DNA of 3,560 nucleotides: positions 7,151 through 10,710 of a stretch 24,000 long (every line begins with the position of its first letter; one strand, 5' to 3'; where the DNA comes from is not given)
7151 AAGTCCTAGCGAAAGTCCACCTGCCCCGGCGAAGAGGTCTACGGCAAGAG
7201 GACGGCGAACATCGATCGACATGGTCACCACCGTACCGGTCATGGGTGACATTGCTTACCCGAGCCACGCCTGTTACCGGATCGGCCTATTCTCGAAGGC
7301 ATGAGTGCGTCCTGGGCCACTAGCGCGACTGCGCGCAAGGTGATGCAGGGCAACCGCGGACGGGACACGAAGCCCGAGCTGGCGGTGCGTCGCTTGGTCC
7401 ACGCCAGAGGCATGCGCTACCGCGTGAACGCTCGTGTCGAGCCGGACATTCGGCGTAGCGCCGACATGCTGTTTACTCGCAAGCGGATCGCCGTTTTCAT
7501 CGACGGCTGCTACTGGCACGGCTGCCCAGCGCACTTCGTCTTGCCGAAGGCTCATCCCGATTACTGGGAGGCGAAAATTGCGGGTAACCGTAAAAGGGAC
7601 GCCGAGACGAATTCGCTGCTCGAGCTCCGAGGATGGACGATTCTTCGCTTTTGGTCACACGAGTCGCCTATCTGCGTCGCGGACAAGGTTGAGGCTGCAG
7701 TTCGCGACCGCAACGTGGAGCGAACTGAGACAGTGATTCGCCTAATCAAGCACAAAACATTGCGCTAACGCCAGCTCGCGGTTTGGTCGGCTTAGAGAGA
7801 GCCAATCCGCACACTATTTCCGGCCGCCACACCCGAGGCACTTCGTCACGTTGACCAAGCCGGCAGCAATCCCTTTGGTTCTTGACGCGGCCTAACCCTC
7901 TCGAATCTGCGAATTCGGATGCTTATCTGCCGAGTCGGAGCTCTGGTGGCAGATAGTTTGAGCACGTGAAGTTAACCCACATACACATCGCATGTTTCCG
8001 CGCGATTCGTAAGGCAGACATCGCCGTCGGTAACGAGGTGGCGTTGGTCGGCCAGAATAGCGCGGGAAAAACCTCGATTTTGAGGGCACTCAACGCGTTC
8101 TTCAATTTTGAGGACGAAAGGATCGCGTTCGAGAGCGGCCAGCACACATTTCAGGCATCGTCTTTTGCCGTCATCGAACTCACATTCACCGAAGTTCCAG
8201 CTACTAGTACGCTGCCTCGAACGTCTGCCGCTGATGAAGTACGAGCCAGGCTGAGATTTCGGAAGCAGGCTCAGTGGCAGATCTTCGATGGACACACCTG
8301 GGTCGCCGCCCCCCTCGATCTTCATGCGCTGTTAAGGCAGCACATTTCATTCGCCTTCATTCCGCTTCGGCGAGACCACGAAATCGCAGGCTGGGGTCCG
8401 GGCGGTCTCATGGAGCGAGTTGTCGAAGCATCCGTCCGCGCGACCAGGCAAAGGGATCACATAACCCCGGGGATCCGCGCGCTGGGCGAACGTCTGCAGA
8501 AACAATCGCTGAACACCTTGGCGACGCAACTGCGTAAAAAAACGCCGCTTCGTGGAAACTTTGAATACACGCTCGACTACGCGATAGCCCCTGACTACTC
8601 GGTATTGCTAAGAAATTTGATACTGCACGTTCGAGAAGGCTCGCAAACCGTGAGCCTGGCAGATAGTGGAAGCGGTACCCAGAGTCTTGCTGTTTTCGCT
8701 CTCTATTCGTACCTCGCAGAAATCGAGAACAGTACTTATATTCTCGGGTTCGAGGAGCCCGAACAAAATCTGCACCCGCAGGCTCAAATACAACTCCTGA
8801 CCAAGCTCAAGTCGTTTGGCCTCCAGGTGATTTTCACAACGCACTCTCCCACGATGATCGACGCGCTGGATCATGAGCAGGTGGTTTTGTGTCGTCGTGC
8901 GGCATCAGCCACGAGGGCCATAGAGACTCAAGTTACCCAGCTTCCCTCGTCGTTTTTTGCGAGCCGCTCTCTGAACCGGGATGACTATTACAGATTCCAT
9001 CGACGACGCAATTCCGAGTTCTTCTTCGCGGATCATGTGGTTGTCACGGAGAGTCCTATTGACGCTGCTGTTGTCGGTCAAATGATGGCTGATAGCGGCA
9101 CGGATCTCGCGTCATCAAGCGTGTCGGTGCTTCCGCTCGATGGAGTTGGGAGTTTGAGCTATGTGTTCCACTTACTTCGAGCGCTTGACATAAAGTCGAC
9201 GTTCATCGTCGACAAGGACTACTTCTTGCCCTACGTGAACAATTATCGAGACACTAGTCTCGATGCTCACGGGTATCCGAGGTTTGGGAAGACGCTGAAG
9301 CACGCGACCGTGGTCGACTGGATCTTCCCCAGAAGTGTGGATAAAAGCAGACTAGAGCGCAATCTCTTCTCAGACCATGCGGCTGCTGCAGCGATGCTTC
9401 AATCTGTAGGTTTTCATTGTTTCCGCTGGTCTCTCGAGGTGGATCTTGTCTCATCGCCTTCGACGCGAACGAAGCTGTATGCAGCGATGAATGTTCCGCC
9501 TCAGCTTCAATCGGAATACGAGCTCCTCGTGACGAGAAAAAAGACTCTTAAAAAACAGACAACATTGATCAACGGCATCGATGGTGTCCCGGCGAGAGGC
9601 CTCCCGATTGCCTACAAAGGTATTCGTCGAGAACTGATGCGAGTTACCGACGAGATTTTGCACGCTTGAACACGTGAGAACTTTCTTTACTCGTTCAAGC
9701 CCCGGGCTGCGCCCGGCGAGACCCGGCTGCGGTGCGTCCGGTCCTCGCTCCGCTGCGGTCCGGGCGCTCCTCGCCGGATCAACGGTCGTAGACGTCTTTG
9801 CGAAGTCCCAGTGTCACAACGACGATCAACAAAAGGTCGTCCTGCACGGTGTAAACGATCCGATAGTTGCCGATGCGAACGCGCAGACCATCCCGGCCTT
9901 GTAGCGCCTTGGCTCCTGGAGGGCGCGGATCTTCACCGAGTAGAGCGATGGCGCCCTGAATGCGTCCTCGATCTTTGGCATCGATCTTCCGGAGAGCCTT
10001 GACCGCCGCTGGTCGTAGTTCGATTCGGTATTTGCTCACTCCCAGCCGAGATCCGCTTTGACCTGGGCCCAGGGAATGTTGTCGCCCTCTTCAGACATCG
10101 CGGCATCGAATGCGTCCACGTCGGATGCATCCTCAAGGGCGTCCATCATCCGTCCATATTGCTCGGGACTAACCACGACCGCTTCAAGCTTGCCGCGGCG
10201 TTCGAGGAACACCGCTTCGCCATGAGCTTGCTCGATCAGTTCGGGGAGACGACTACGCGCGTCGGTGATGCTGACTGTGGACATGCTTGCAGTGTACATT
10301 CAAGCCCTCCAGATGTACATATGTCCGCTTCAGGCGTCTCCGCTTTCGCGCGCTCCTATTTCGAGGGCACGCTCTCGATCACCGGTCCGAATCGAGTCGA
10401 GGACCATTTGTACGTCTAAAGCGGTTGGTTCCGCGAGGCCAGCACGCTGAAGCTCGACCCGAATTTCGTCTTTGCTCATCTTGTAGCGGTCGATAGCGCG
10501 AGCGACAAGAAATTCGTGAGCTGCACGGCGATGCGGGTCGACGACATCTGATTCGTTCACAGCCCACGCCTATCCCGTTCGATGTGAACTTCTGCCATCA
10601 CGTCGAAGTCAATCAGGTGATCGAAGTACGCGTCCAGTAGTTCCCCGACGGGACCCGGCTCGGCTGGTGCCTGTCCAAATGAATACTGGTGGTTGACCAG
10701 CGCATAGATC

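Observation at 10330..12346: Uncharacterised translationally coupled three-gene operon (HNH-like Zn-finger + acidic repeat protein + small paralogous-motif protein) at the att-proximal tip of the AICE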

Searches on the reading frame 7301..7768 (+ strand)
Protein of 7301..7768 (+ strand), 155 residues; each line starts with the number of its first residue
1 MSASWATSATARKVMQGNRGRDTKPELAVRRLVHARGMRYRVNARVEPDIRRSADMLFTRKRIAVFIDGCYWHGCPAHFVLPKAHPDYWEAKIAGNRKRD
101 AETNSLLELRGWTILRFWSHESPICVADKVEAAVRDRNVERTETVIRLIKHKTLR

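Call 29: search_protein_families(library=pfam, proteins=[window:7301-7768:+], max_evalue=0.01)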
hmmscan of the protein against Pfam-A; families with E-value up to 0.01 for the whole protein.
window:7301-7768:+ (155 aa): 3 families
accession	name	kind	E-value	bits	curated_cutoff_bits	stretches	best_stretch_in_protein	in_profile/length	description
PF03852.21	Vsr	-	3.3e-18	65.7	27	1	7-74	5-69/74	DNA mismatch endonuclease Vsr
PF18741.7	MTES_1575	-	0.00019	21.9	38.2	0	94-121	53-80/96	REase_MTES_1575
PF04480.18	DUF559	-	0.002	18.4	20.6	1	95-121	66-92/109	Protein of unknown function (DUF559)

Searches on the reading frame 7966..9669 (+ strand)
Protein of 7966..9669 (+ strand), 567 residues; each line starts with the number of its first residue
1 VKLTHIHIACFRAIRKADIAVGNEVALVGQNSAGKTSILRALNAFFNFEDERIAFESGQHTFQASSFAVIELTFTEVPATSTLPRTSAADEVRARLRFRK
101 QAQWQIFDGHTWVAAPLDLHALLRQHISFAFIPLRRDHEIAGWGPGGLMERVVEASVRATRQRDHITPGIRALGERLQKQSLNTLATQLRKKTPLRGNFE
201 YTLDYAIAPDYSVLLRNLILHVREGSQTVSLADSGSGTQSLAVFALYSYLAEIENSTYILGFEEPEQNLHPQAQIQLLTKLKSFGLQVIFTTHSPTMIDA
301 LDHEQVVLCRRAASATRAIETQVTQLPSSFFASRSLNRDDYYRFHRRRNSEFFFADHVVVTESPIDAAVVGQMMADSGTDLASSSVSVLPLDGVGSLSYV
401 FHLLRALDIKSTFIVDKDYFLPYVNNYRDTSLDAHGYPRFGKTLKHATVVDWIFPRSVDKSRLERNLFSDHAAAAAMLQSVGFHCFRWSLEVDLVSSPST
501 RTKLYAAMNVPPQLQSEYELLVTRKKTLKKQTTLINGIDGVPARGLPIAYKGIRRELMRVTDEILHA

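Call 6: search_protein_families(library=pfam, proteins=[window:7966-9669:+], max_evalue=0.1)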
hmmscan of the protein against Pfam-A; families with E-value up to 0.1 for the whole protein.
window:7966-9669:+ (567 aa): 10 families
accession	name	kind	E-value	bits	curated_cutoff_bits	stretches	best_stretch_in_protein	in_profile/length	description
PF13175.12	AAA_15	-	8.8e-28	98.4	32.1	2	202-298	291-374/374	AAA ATPase domain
PF13304.12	AAA_21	-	5.4e-22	79.7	27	1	26-299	3-304/304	AAA domain, putative AbiEii toxin, Type IV TA system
PF11398.14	DUF2813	-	9e-14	52.1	21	2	1-58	1-58/372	Protein of unknown function (DUF2813)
PF20469.4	OLD-like_TOPRIM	-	3.3e-10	40.8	23.2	1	353-418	1-67/67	Overcoming lysogenization defect protein-like, TOPRIM domain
PF00005.33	ABC_tran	-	0.00019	22.5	25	1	18-90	7-78/137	ABC transporter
PF02463.25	SMC_N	-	0.00082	19.3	40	1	3-303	2-207/220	RecF/RecN/SMC N terminal domain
PF13476.12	AAA_23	-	0.00091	20.4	27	1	6-62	2-59/201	AAA domain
PF13555.12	AAA_29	-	0.0056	16.8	27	0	11-46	12-46/61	P-loop containing region of AAA domain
PF13479.12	AAA_24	-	0.05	13.9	27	0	23-71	3-46/195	AAA domain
PF13679.12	Methyltransf_32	-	0.055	13.9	27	1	215-275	13-72/143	Methyltransferase domain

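Call 7: search_protein_families(library=padloc, proteins=[window:7966-9669:+], max_evalue=0.1)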
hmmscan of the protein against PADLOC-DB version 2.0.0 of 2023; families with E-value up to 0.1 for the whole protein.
window:7966-9669:+ (567 aa): 152 families (the best 25 are shown)
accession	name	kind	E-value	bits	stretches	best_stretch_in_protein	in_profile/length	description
PDLC02358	Old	-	3.9e-43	146.1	2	208-421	230-451/578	Old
PDLC02979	AriA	-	1.8e-30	105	2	206-298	290-373/373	-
PDLC00070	GajA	-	7.2e-30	102.1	2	120-510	144-529/596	AAA ATPase domain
PDLC00062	GajA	-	2.3e-29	100.3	3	217-319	256-365/639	AAA ATPase domain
PDLC00075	GajA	-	6.1e-27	92.3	2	180-418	194-421/536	AAA ATPase domain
PDLC00067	GajA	-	2.2e-25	87.2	2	221-418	259-460/604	AAA ATPase domain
PDLC00090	GajA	-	2.9e-25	87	1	1-418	1-477/659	AAA ATPase domain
PDLC00086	GajA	-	4e-25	86.7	2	222-377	270-419/600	AAA ATPase domain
PDLC00066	GajA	-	1.4e-24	84.6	2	180-497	201-504/567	AAA ATPase domain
PDLC00094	GajA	-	1.5e-24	84.4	2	225-418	262-454/569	AAA ATPase domain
PDLC02980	AriA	-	4.9e-23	80.5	2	163-299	193-304/304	-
PDLC00096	GajA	-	5.3e-23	79.6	2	215-433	245-469/630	AAA ATPase domain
PDLC04168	GajA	-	9e-23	78.8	2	102-418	127-431/570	-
PDLC00093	GajA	-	2.3e-21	74.2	2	260-419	385-557/736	AAA ATPase domain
PDLC00061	GajA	-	9.9e-21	71.9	2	259-419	322-481/652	AAA ATPase domain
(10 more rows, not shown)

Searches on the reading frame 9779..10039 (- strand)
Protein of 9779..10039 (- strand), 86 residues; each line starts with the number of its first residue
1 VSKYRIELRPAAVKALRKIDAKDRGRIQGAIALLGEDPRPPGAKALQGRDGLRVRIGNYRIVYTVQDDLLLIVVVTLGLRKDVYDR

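Call 6: search_protein_families(library=pfam, proteins=[window:9779-10039:-], max_evalue=0.1)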
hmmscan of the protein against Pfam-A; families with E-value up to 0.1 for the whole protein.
window:9779-10039:- (86 aa): 2 families
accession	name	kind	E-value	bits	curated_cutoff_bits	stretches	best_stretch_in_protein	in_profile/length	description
PF05016.21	ParE_toxin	-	2.7e-09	37.9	23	1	6-84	1-89/89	ParE toxin of type II toxin-antitoxin system, parDE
PF15781.12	ParE-like_toxin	-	0.049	14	28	0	10-85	5-84/87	ParE-like toxin of type II bacterial toxin-antitoxin system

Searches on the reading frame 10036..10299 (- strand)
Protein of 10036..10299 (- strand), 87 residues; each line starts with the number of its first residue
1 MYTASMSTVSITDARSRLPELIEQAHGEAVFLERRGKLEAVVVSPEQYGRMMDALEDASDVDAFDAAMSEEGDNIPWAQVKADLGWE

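Call 6: search_protein_families(library=pfam, proteins=[window:10036-10299:-], max_evalue=0.1)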
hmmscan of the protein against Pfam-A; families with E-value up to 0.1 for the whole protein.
window:10036-10299:- (87 aa): 2 families
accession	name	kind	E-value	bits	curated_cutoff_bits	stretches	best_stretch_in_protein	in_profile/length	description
PF02604.26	PhdYeFM_antitox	-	5.6e-12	45.7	29.8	1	6-63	1-59/74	Antitoxin Phd_YefM, type II toxin-antitoxin system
PF21063.2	Reovirus_L2_GTase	-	0.096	12.4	27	1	24-82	151-209/247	Reovirus core-spike protein lambda-2 (L2), GTase domain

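Call 61: find_related_loci(query=window:10036-10299:-, collection=genome_contigs, flank=5000)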
Query window:10036-10299:- (87 aa) in genome_contigs; peptide patterns used: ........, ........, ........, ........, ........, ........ (x = any residue, [..] = any of these).
413 stretches matched a pattern; 28 encode a relative of the query (tblastn E <= 1e-3); 28 distinct loci.
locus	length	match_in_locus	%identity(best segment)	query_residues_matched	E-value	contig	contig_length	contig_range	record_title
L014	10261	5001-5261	86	1-87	1e-48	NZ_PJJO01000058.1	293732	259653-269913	Cryobacterium sp. Y11 scaffold37, whole genome shotgun sequence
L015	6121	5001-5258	78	1-86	1e-42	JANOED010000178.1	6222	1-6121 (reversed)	MAG: Leifsonia sp. isolate SOY_65_metabat_43 SOY_65_k141_349141, whole genome shotgun sequence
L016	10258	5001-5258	76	1-86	3e-41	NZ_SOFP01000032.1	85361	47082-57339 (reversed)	Cryobacterium algoritolerans strain MDT1-3 C711, whole genome shotgun sequence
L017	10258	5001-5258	76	1-86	3e-41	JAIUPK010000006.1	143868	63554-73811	MAG: Actinomycetota bacterium isolate SAL1 3300009517-bin.13~Ga0102832_1000200, whole genome shotgun sequence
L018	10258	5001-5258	76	1-86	3e-41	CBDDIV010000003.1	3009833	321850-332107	MAG: Rhodoglobus sp. isolate d056dcb4-2edd-49b3-a544-7fdb44a015c2 genome assembly, contig: chromosome_2, whole genome sh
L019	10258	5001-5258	76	1-86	6e-41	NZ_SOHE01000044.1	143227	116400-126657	Cryobacterium frigoriphilum strain Hh14 scaffold36, whole genome shotgun sequence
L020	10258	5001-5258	77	1-86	4e-41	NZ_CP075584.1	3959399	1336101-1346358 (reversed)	Cryobacterium breve strain ERMR7:08 chromosome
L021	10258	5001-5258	76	1-86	1e-40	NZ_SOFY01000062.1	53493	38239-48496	Cryobacterium shii strain TMT1-22 scaffold10, whole genome shotgun sequence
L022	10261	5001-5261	86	1-87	3e-40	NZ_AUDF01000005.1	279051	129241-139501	Rathayibacter toxicus DSM 7488 H594DRAFT_scaffold00004.4_C, whole genome shotgun sequence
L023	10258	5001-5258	74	1-86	5e-40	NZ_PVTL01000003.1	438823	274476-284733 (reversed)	Glaciihabitans tibetensis strain CGMCC 1.12484 Ga0171600_103, whole genome shotgun sequence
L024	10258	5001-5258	74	1-86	7e-40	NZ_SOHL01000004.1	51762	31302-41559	Cryobacterium gelidum strain Hz16 C247, whole genome shotgun sequence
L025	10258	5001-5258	74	1-86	5e-40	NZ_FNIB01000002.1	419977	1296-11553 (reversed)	Cryobacterium flavum strain CGMCC 1.11215, whole genome shotgun sequence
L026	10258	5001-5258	72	1-86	1e-39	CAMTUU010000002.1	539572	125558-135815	MAG: uncultured Microbacteriaceae bacterium isolate G04_MAG_00002 genome assembly, contig: G04_MAG_00002_000000000003, w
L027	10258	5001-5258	74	1-86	1e-39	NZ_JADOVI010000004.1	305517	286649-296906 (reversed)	Cryobacterium sp. MP_M3 Ga0418739_04, whole genome shotgun sequence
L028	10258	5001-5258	74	1-86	2e-39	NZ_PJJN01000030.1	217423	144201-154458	Cryobacterium sp. Y29 scaffold10, whole genome shotgun sequence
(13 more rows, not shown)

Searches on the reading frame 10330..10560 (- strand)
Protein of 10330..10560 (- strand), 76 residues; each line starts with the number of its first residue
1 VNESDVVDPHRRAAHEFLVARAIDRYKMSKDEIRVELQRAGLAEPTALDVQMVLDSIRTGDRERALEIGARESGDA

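Call 6: search_protein_families(library=pfam, proteins=[window:10330-10560:-], max_evalue=0.1)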
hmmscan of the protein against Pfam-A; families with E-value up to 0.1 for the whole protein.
window:10330-10560:- (76 aa): 0 families

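Call 7: search_protein_families(library=padloc, proteins=[window:10330-10560:-], max_evalue=0.1)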
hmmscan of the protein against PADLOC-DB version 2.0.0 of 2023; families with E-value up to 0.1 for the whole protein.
window:10330-10560:- (76 aa): 0 families

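Call 8: search_protein_families(library=ncbifam, proteins=[window:10330-10560:-], max_evalue=1)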
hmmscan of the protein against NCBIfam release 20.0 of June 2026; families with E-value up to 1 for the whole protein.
window:10330-10560:- (76 aa): 0 families

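Call 9: search_protein_families(library=phrogs, proteins=[window:10330-10560:-], max_evalue=1)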
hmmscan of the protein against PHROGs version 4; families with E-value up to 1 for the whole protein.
window:10330-10560:- (76 aa): 1 family
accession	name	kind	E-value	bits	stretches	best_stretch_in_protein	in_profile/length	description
phrog_7409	-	unknown function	0.087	13.7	1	24-41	41-58/72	-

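Call 20: find_homologous_proteins(query=window:10330-10560:-, max_evalue=0.1)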
Query window:10330-10560:- (76 aa): 2 proteins with E <= 0.1 among 3 candidates.
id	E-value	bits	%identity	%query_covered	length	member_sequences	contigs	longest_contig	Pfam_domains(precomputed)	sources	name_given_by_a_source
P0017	2.5e-40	153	100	100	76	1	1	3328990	-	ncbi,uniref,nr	ncbi:hypothetical protein F1C58_02425 [Glaciihabitans sp. INWT7]|uniref:hypothetical protein n=1 Tax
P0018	9.8e-27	110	81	95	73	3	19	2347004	-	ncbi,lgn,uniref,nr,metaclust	ncbi:hypothetical protein C5C66_09090 [Rathayibacter toxicus]|uniref:Uncharacterized protein n=1 Tax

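Call 115: search_dna_similar(query=window:10330-10560:-, collection=phages, mode=protein, max_evalue=0.01, max_rows=10)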
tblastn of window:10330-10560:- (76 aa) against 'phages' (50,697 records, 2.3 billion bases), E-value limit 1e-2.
No match.
